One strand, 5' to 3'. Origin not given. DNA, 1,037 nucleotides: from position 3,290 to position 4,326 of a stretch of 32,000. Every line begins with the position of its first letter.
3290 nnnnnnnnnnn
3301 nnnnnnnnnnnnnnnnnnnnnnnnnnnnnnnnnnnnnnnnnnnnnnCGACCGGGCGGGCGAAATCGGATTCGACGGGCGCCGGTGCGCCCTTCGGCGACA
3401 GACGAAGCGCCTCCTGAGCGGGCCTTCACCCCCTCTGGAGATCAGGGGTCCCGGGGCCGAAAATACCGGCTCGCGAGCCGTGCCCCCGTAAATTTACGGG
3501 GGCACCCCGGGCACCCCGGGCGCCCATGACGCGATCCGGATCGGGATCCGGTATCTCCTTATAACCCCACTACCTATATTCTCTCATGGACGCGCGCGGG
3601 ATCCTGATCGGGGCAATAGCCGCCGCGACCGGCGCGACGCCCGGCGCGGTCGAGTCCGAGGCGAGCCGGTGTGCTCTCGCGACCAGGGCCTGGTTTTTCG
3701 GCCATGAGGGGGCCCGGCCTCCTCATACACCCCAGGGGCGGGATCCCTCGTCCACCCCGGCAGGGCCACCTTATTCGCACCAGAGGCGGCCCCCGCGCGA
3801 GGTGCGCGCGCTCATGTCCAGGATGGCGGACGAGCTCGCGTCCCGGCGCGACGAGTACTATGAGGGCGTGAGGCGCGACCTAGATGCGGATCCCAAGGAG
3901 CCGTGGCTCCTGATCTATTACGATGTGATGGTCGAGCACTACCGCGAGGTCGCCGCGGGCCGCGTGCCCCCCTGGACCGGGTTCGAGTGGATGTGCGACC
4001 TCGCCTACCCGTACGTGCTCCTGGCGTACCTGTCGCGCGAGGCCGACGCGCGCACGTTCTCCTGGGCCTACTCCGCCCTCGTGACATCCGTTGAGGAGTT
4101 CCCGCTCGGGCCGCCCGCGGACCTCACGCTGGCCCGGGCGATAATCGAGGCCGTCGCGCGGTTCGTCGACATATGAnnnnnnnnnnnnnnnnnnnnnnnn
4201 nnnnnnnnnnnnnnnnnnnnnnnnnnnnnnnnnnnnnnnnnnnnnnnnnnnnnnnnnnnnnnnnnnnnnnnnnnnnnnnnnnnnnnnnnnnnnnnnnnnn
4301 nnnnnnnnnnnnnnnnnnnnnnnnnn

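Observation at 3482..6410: Six copies of a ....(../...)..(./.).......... palindrome-derived motif in 3 kb, two fused to an identical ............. TATA-like box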

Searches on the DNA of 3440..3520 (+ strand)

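Call 106: search_dna_similar(query=window:3440-3520:+, collection=plasmids, mode=distant, max_evalue=1, max_rows=10)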
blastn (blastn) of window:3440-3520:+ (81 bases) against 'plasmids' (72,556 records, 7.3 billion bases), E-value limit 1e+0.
Records with a match: 2; places in all: 4; records where one place covers at least 80% of the query: 0.
Best place of each record, by identity: >=99% 1; 80-90% 1.
By first word of the organism name: Haloterrigena 1; Gemmatirosa 1.
By predicted mobility (MOB-suite, as given by PLSDB): non-mobilizable 2.
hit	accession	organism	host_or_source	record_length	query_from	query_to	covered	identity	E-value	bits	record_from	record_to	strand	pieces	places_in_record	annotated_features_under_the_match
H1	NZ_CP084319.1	Haloterrigena alkaliphila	Salt lake,Salt lake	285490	8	45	47%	82.5%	6e-1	39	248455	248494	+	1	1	hypothetical protein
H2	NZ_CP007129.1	Gemmatirosa kalamazoonensis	-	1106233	61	81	26%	100.0%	6e-1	39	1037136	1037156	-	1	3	record has no annotation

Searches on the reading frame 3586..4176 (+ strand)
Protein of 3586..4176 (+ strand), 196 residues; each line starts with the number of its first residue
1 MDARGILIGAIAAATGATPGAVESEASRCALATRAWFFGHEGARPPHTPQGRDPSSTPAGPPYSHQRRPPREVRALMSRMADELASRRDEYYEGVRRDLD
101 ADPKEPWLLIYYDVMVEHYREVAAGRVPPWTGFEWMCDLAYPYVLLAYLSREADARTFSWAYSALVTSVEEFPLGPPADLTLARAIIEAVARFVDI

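Call 11: search_protein_families(library=pfam, proteins=[window:3586-4176:+], max_evalue=0.01)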
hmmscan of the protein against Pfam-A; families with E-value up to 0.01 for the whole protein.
window:3586-4176:+ (196 aa): 0 families

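Call 12: search_protein_families(library=phrogs, proteins=[window:3586-4176:+], max_evalue=0.01)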
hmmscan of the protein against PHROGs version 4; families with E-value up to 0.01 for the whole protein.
window:3586-4176:+ (196 aa): 0 families

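Call 38: search_protein_families(library=pfam, proteins=[window:3586-4176:+], max_evalue=5)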
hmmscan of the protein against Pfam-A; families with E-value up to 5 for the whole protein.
window:3586-4176:+ (196 aa): 0 families

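Call 56: search_solved_structures(query=window:3586-4176:+, max_evalue=10)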
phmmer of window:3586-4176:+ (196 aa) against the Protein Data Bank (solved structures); distinct sequences matched with E-value up to 10: 2.
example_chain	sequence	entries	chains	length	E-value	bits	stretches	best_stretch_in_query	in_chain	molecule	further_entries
7shf_C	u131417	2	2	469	0.74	12.6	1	45-130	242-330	Isoform 2 of Regulator of G-protein signaling 7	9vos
7ewp_C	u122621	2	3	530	0.94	12.3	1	45-130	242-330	Regulator of G-protein signaling 7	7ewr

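Call 61: search_protein_families(library=ncbifam, proteins=[window:3586-4176:+], max_evalue=0.05)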
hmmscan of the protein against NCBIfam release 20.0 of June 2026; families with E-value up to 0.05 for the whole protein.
window:3586-4176:+ (196 aa): 0 families
